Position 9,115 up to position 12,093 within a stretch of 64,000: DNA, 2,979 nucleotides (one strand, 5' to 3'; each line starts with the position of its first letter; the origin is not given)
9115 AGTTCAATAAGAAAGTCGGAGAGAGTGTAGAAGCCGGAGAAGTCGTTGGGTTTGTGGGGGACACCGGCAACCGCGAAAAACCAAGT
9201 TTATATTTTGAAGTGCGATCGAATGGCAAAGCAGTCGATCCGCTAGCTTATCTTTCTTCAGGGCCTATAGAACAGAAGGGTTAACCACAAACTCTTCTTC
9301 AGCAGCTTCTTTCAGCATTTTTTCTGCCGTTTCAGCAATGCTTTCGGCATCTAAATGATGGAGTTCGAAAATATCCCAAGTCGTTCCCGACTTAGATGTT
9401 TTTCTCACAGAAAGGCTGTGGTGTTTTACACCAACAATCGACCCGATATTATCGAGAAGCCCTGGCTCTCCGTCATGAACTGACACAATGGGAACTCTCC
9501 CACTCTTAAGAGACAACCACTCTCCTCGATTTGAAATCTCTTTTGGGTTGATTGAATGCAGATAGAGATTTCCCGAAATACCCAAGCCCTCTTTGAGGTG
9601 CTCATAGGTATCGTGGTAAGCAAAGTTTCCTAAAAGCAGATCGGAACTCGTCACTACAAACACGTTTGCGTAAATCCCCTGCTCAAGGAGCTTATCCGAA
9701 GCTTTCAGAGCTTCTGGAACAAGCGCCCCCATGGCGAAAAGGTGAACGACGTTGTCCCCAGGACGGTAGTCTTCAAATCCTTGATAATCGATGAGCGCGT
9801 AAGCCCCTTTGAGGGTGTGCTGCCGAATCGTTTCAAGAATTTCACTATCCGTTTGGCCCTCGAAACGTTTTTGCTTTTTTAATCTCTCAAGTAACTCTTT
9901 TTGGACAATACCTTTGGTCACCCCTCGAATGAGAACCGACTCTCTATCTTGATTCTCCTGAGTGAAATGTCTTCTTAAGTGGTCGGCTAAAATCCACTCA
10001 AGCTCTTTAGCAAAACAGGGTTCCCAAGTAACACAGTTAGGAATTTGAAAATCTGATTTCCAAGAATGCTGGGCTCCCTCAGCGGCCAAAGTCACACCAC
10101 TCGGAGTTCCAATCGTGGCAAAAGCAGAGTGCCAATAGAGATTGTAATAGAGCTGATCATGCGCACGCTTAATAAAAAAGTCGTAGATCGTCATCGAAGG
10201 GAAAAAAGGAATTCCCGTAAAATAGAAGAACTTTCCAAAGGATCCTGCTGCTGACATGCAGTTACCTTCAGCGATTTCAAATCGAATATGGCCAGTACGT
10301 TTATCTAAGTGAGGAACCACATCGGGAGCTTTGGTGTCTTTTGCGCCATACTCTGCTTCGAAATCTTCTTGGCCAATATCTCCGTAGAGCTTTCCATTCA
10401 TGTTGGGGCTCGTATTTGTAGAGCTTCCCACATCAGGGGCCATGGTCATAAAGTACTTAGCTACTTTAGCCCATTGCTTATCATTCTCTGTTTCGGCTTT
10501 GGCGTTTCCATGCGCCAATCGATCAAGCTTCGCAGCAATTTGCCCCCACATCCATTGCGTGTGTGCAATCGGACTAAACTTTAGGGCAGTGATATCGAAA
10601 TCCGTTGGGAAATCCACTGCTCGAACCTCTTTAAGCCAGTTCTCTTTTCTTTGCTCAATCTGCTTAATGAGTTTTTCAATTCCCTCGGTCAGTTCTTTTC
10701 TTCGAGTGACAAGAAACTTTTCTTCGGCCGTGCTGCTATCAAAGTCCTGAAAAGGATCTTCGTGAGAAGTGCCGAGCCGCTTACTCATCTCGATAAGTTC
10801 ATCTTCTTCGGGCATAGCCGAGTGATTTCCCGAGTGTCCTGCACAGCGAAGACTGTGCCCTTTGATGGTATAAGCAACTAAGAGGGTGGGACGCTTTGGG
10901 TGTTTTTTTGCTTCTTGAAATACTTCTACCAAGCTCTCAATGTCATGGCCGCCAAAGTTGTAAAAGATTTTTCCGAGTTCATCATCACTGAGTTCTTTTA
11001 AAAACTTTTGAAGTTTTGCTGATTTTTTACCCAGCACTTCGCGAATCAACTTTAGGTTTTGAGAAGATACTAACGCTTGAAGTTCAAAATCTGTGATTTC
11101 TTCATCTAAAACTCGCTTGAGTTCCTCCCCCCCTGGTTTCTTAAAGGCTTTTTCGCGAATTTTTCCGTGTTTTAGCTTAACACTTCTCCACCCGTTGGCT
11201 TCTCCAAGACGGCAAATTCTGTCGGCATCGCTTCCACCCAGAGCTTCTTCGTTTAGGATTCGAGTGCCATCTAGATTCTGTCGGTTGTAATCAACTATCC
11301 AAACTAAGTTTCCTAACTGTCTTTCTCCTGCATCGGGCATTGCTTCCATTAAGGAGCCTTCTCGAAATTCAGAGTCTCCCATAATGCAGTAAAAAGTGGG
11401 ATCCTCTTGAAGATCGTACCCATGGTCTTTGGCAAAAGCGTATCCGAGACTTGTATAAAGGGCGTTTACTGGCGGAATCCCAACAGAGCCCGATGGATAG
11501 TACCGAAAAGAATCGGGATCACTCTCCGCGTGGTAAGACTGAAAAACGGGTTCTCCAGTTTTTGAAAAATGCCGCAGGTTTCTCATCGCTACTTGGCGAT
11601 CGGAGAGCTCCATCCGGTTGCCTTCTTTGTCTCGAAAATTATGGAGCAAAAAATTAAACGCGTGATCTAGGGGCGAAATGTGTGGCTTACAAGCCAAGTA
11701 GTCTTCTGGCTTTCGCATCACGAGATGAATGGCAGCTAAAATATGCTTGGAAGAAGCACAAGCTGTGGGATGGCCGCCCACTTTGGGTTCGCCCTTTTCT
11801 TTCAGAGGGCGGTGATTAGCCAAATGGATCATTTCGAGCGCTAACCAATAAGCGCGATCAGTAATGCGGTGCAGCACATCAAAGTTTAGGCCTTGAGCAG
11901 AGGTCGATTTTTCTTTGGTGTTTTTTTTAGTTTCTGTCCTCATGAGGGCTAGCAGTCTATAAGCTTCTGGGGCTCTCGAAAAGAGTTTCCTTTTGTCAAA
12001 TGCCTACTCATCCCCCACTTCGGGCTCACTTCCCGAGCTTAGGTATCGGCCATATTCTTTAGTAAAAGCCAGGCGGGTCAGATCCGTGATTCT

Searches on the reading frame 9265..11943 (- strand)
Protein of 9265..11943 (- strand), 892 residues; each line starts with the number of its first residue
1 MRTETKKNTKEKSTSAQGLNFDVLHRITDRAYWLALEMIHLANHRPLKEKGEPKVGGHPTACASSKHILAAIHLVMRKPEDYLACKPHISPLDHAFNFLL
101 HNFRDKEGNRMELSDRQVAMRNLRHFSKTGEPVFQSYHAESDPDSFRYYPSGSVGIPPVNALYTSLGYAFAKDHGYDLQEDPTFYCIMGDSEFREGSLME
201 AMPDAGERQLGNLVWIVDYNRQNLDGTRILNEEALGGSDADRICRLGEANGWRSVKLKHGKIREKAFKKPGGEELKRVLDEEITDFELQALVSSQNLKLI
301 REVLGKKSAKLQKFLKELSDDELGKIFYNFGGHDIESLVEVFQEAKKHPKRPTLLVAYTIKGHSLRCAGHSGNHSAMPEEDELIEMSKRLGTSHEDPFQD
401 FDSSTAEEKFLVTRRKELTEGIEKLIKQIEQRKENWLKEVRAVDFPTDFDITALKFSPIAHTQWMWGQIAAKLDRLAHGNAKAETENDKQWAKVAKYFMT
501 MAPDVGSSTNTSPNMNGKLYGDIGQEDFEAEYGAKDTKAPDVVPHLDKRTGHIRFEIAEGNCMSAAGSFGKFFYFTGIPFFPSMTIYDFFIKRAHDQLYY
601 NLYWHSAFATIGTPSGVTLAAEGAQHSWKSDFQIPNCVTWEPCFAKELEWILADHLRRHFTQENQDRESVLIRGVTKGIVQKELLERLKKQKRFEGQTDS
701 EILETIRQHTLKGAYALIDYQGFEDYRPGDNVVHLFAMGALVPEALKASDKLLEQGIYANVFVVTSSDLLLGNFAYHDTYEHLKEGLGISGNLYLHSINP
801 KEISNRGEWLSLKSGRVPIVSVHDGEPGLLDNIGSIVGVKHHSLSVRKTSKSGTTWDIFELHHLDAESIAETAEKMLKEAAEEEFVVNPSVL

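Call 64: search_protein_families(library=pfam, proteins=[window:9265-11943:-], max_evalue=0.00001)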
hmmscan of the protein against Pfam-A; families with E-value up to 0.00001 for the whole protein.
window:9265-11943:- (892 aa): 1 family
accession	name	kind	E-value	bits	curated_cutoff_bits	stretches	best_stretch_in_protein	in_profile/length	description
PF00456.26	Transketolase_N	-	1.8e-14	53.9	22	2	327-439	211-324/334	Transketolase, thiamine diphosphate binding domain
